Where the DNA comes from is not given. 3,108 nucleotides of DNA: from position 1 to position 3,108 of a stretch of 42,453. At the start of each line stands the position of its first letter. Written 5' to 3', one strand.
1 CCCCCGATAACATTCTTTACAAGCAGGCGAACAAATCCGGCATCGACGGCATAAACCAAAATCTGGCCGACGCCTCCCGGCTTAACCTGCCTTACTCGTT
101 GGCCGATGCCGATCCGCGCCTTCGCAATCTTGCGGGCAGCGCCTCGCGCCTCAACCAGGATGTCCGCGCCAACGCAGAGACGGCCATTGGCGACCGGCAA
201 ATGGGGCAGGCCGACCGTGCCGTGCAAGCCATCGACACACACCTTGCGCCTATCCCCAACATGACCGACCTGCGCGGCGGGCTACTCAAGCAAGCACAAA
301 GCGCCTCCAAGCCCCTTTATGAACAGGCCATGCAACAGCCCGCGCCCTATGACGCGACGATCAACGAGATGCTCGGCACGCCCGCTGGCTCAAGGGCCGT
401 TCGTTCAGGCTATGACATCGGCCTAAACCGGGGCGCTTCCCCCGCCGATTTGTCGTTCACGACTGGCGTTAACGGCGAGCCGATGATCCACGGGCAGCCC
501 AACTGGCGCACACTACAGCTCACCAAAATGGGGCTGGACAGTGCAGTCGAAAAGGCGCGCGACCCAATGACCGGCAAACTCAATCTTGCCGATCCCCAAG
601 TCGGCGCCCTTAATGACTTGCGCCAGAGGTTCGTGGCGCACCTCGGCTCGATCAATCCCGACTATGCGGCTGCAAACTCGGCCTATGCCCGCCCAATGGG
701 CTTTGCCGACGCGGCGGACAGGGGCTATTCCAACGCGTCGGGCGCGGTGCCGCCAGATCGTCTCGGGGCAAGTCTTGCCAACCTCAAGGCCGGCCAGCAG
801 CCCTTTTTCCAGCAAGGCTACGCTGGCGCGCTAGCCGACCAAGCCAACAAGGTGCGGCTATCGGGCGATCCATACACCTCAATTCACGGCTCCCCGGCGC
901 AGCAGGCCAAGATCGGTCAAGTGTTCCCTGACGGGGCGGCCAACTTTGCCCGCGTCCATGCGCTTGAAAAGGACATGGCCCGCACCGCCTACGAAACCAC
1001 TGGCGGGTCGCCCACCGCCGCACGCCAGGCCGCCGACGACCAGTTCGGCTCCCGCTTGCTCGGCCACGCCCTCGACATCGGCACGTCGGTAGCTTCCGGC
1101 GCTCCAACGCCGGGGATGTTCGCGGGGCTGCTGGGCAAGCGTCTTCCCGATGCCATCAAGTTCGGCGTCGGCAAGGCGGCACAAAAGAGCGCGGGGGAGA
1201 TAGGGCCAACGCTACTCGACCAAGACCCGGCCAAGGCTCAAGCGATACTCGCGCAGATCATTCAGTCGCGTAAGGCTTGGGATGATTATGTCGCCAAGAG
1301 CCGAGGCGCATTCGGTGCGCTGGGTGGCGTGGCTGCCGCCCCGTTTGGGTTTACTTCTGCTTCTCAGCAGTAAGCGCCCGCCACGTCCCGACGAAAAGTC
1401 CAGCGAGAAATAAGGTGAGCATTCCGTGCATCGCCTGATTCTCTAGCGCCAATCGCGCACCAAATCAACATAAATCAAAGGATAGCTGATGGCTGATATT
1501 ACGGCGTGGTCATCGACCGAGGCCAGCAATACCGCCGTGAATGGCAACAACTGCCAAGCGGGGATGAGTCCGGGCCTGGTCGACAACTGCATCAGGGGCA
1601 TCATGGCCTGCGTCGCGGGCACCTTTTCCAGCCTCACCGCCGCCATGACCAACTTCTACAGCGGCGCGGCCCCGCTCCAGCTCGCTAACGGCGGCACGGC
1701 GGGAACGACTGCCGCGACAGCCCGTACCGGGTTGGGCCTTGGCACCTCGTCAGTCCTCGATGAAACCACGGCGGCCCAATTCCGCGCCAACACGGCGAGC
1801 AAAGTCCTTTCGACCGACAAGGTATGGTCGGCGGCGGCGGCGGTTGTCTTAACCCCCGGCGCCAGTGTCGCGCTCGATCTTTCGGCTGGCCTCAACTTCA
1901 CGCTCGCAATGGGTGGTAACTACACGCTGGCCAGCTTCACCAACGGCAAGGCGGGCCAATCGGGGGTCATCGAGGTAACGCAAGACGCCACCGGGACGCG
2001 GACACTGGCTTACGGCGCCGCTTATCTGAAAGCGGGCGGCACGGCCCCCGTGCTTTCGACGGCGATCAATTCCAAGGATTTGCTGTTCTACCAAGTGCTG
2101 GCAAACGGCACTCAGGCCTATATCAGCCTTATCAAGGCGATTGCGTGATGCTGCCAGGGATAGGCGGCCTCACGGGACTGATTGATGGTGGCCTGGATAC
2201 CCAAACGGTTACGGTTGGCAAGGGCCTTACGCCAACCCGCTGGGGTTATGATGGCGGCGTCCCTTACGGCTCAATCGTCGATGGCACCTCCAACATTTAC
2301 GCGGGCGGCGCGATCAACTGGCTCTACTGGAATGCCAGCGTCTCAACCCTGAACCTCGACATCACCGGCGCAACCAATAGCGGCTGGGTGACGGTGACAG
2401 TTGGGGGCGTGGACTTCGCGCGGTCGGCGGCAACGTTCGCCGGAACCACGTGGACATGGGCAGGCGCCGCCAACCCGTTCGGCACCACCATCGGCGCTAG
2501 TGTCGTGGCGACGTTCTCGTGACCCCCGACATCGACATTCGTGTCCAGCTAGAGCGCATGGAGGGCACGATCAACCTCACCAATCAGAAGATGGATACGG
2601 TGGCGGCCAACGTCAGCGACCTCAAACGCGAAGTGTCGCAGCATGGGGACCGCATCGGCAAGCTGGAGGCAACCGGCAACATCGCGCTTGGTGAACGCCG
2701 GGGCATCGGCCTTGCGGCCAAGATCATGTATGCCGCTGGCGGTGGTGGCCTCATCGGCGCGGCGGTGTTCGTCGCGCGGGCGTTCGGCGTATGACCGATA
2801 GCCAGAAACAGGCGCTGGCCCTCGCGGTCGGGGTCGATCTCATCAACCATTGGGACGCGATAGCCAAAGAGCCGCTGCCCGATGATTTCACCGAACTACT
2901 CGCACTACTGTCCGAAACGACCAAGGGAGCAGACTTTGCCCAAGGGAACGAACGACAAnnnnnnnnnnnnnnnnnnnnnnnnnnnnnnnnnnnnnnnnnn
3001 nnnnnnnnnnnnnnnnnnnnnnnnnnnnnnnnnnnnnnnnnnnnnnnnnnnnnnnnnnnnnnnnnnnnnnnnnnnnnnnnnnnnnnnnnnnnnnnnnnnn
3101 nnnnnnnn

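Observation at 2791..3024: Phage-encoded NepR-like anti-sigma factor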

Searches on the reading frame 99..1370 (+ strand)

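Call 3: search_protein_families(library=pfam, proteins=[window:99-1370:+], max_evalue=1)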
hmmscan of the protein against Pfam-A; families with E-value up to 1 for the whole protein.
window:99-1370:+ (424 aa): 1 family
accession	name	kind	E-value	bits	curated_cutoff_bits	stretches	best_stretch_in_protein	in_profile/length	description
PF19380.4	DUF5955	-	0.15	12.9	27.1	1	3-64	3-62/88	Family of unknown function (DUF5955)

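Call 13: search_protein_families(library=phrogs, proteins=[window:99-1370:+], max_evalue=0.01)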
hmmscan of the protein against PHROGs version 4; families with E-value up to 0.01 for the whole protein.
window:99-1370:+ (424 aa): 1 family
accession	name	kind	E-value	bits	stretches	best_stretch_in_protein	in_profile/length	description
phrog_5880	-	unknown function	2e-36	126.9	1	1-384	255-624/661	-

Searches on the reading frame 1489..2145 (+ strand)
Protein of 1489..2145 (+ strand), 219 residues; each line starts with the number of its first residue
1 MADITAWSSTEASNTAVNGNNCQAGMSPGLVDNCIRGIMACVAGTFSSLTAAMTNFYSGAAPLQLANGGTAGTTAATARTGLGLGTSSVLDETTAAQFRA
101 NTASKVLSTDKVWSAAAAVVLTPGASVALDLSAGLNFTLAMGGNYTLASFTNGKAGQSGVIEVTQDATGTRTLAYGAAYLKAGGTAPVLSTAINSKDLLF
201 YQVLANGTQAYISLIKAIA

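Call 3: search_protein_families(library=pfam, proteins=[window:1489-2145:+], max_evalue=1)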
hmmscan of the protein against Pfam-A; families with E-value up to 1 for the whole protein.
window:1489-2145:+ (219 aa): 0 families

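Call 13: search_protein_families(library=phrogs, proteins=[window:1489-2145:+], max_evalue=0.01)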
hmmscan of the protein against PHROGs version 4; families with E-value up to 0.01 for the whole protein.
window:1489-2145:+ (219 aa): 3 families
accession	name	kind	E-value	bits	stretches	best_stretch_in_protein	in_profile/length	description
phrog_4757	-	unknown function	2.3e-13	51.1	1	75-209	219-350/359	-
phrog_1591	-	tail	0.0055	17.1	1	50-144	168-218/484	tail fiber protein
phrog_30366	-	unknown function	0.0073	17.5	0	95-169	4-78/110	-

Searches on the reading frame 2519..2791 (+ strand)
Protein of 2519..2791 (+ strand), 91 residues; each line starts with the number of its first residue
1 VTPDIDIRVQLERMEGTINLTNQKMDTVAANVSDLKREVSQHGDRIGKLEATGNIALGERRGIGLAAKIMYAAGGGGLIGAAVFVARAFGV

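Call 3: search_protein_families(library=pfam, proteins=[window:2519-2791:+], max_evalue=1)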
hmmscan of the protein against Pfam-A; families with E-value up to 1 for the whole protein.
window:2519-2791:+ (91 aa): 0 families

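Call 4: search_protein_families(library=ncbifam, proteins=[window:2519-2791:+], max_evalue=1)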
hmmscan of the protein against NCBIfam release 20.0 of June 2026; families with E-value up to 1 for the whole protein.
window:2519-2791:+ (91 aa): 1 family
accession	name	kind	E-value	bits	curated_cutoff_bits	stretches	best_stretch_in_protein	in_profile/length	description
NF011717.0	PRK15138.1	equivalog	0.096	11.7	645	1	12-69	321-381/387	alcohol dehydrogenase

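Call 13: search_protein_families(library=phrogs, proteins=[window:2519-2791:+], max_evalue=0.01)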
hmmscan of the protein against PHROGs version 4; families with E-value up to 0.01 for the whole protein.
window:2519-2791:+ (91 aa): 2 families
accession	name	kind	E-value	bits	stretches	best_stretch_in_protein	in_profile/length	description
phrog_5225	-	unknown function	0.00031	22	1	10-52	22-65/92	-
phrog_2990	-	unknown function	0.0096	17.1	0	10-87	55-128/133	-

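Call 104: search_protein_families(library=padloc, proteins=[window:2519-2791:+], max_evalue=0.01)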
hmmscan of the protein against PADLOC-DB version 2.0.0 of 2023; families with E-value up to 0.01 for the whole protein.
window:2519-2791:+ (91 aa): 0 families

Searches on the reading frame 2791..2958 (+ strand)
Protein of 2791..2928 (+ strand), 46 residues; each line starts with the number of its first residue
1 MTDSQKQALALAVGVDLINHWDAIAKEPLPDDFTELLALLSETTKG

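Call 32: search_protein_families(library=pfam, proteins=[window:2791-2928:+], max_evalue=10)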
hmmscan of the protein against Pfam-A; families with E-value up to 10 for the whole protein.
seq(46 aa): 1 family
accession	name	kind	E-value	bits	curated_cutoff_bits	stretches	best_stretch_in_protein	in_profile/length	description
PF18557.6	NepR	-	6.4e-05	22.9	25.7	1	22-41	13-32/35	Anti-sigma factor NepR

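Call 42: find_homologous_proteins(query=A2, max_evalue=10)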
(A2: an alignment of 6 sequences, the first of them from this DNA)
Query A2 (6 sequences) (56 aa, profile of the alignment): 8 proteins with E <= 10 among 74 candidates.
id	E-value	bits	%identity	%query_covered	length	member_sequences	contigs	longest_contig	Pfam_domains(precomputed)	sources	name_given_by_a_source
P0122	1.3e-15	75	37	91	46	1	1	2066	PF18557.7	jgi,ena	-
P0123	2.3e-13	68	45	39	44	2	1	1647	PF18557.7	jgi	-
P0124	3.4e-13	67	-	-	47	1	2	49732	-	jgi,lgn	jgi:hypothetical protein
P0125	1.2e-11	62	-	-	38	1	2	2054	-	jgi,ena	-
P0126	1.4e-11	62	-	-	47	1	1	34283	-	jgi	jgi:hypothetical protein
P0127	3.3e-8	51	-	-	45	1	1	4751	-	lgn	-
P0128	1.6e-4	39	-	-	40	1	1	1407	-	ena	-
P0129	1.2e-2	33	38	66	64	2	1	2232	PF18557.7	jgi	-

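Call 44: find_encoding_contigs(protein=P0124, flank=10000, max_places=2)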
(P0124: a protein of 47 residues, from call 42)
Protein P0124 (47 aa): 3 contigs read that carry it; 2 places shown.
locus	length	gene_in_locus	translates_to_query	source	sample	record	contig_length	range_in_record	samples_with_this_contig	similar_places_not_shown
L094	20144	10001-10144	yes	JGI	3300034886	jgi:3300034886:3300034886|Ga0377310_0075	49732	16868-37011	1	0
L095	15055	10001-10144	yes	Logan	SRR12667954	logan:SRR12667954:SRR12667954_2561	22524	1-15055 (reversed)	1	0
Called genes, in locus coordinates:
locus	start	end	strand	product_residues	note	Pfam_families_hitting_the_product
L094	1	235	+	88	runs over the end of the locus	-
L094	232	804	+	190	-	-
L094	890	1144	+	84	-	-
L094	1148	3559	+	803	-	-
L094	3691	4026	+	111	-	-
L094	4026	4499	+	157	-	-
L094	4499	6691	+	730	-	-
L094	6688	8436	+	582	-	-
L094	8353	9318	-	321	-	PF14378:PAP2_3, PF01569:PAP2 (weak)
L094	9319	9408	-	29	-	-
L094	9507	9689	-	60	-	PF04964:Flp_Fap (faint)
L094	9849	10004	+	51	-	-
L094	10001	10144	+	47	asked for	-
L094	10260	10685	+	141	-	PF01510:Amidase_2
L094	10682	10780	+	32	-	-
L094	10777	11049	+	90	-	-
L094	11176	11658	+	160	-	PF13365:Trypsin_2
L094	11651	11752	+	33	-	-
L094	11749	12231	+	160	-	-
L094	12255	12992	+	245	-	PF13482:RNase_H_2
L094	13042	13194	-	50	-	-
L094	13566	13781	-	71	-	-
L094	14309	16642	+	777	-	PF01627:Hpt, PF02895:H-kinase_dim, PF02518:HATPase_c, PF01584:CheW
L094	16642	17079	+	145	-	PF01584:CheW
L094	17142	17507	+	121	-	PF00072:Response_reg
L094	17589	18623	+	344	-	PF00072:Response_reg, PF01339:CheB_methylest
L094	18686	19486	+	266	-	PF01739:CheR, PF08242:Methyltransf_12 (faint)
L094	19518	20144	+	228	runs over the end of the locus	PF01510:Amidase_2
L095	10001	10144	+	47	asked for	-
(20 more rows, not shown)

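Call 45: find_encoding_contigs(protein=P0129, flank=3000, max_places=2)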
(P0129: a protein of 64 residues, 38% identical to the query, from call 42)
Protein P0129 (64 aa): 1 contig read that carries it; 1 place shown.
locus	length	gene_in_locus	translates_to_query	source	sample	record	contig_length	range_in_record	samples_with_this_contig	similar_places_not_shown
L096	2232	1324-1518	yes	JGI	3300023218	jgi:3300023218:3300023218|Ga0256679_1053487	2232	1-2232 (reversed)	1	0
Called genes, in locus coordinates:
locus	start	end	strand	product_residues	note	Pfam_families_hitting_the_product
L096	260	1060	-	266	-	PF22029:PhyR_sigma2, PF08281:Sigma70_r4_2 (faint), PF22233:PhyR_sigma-like, PF00072:Response_reg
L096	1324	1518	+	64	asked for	PF18557:NepR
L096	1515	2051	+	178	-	PF04542:Sigma70_r2, PF22029:PhyR_sigma2, PF08281:Sigma70_r4_2, PF04545:Sigma70_r4 (weak), PF22233:PhyR_sigma-like (weak)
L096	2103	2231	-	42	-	?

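Call 46: find_encoding_contigs(protein=P0127, flank=5000, max_places=2)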
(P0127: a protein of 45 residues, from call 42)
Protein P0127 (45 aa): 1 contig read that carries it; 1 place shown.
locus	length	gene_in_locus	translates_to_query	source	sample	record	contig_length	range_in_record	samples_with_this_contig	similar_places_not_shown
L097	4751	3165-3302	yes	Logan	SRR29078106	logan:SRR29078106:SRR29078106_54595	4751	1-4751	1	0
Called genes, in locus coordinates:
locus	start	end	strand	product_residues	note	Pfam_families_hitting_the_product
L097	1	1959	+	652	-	?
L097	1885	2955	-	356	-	PF01757:Acyl_transf_3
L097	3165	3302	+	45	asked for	-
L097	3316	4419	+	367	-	-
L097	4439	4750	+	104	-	?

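Call 68: list_cluster_members(proteins=[L094:16642-17076:+, L094:17142-17504:+, L094:17589-18620:+, L094:18686-19483:+])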
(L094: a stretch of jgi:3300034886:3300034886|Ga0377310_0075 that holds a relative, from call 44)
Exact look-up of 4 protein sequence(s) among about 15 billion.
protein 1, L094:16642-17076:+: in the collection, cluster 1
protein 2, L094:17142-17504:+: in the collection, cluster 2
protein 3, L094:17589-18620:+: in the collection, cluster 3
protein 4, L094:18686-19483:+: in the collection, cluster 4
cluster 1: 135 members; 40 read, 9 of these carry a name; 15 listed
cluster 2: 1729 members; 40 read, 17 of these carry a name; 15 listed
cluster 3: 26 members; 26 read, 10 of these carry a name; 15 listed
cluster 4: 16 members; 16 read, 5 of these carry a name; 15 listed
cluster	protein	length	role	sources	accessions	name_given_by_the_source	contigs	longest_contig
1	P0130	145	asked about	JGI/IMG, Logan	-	purine-binding chemotaxis protein CheW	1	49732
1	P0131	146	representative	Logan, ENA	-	-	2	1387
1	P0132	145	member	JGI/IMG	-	purine-binding chemotaxis protein CheW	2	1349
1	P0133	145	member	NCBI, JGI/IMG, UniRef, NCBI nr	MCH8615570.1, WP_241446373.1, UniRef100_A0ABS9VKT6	chemotaxis protein CheW [Sphingomonas sp. SM33] | purine-binding chemotaxis protein CheW | Chemotaxis protein CheW n=1 Tax=Sphingomonas telluris TaxID=2907998 RepID=A0ABS9VKT6_9SPHN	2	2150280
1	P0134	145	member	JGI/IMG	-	purine-binding chemotaxis protein CheW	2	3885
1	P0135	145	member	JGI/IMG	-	purine-binding chemotaxis protein CheW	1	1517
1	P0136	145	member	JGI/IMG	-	purine-binding chemotaxis protein CheW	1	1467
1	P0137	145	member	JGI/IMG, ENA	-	purine-binding chemotaxis protein CheW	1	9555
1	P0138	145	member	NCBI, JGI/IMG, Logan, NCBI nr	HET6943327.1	MAG TPA: chemotaxis protein CheW [Sphingomicrobium sp.] | purine-binding chemotaxis protein CheW | chemotaxis protein CheW [Sphingomicrobium sp.]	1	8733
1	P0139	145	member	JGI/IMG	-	purine-binding chemotaxis protein CheW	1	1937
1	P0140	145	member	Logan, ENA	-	-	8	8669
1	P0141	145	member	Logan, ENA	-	-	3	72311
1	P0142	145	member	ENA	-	-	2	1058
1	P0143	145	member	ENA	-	-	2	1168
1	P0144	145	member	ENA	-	-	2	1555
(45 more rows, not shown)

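Call 79: search_dna_similar(query=P0129, collection=phages, mode=protein, max_evalue=10, max_rows=15)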
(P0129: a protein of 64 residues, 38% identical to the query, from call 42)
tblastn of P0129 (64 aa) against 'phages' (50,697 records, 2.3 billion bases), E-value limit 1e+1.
Records with a match: 3; places in all: 3; records where one place covers at least 80% of the query: 0.
Best place of each record, by identity: <60% 3.
By first word of the organism name: Caulobacter 2; Bacteroides 1.
By host as written in the record: Caulobacter crescentus 2; Bacteroides uniformis 1.
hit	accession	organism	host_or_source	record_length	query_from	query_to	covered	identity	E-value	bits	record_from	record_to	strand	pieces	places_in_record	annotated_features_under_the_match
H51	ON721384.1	Bacteroides phage EMB1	Bacteroides uniformis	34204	22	54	52%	43.6%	9e+0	29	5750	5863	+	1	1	tail length tape measure protein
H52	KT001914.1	Caulobacter phage Seuss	Caulobacter crescentus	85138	13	40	44%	46.4%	6e+0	30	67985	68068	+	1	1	rIIA protein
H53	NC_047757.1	Caulobacter phage Seuss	Caulobacter crescentus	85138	13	40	44%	46.4%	6e+0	30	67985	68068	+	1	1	RIIA lysis inhibitor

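Call 80: search_dna_similar(query=P0124, collection=phages, mode=protein, max_evalue=10, max_rows=15)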
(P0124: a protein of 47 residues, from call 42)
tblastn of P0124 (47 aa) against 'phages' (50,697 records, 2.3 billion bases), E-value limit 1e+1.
Records with a match: 7; places in all: 7; records where one place covers at least 80% of the query: 0.
Best place of each record, by identity: <60% 7.
By first word of the organism name: Aeromonas 7.
By host as written in the record: Aeromonas hydrophila 7.
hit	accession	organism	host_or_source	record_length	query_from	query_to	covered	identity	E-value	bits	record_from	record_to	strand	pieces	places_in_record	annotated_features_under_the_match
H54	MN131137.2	Aeromonas phage D6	Aeromonas hydrophila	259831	3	35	70%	42.4%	2e+0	30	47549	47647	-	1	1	hypothetical protein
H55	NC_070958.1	Aeromonas phage D6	Aeromonas hydrophila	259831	3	35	70%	42.4%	2e+0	30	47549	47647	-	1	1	hypothetical protein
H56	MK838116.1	Aeromonas phage LAh10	Aeromonas hydrophila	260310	3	35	70%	42.4%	2e+0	30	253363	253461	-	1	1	none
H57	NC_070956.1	Aeromonas phage LAh10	Aeromonas hydrophila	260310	3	35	70%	42.4%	2e+0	30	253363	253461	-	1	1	none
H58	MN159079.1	Aeromonas phage D9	Aeromonas hydrophila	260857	3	35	70%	42.4%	2e+0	30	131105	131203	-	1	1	hypothetical protein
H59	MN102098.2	Aeromonas phage D3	Aeromonas hydrophila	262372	3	35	70%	42.4%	2e+0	30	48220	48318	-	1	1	hypothetical protein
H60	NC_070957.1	Aeromonas phage D3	Aeromonas hydrophila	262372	3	35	70%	42.4%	2e+0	30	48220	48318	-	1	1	hypothetical protein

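Call 96: search_protein_families(library=pfam, proteins=[P0124, P0127, P0128, P0129], max_evalue=1)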
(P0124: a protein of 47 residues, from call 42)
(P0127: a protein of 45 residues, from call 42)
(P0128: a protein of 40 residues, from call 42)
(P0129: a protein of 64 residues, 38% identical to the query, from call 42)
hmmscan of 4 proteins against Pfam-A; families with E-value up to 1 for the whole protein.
P0124 (47 aa): 1 family
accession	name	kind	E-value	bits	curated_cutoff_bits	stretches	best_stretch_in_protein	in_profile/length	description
PF18557.6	NepR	-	0.00019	21.4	25.7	1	9-35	7-33/35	Anti-sigma factor NepR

P0127 (45 aa): 0 families

P0128 (40 aa): 2 families
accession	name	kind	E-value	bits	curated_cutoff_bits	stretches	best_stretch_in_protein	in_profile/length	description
PF18043.6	T4_Rnl2_C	-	0.078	13.8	27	1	10-36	50-76/82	T4 RNA ligase 2 C-terminal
PF20566.3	Eap1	-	0.24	10.8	28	1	4-34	245-276/751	eIF4E-associated protein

P0129 (64 aa): 1 family
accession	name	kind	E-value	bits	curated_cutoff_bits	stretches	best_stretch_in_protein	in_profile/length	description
PF18557.6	NepR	-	5.9e-14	51.8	25.7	1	16-47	1-32/35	Anti-sigma factor NepR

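Call 107: search_protein_families(library=pfam, proteins=[L097:3316-4416:+], max_evalue=0.001)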
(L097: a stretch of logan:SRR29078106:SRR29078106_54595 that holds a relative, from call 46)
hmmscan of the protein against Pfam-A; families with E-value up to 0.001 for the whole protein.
L097:3316-4416:+ (367 aa): 0 families
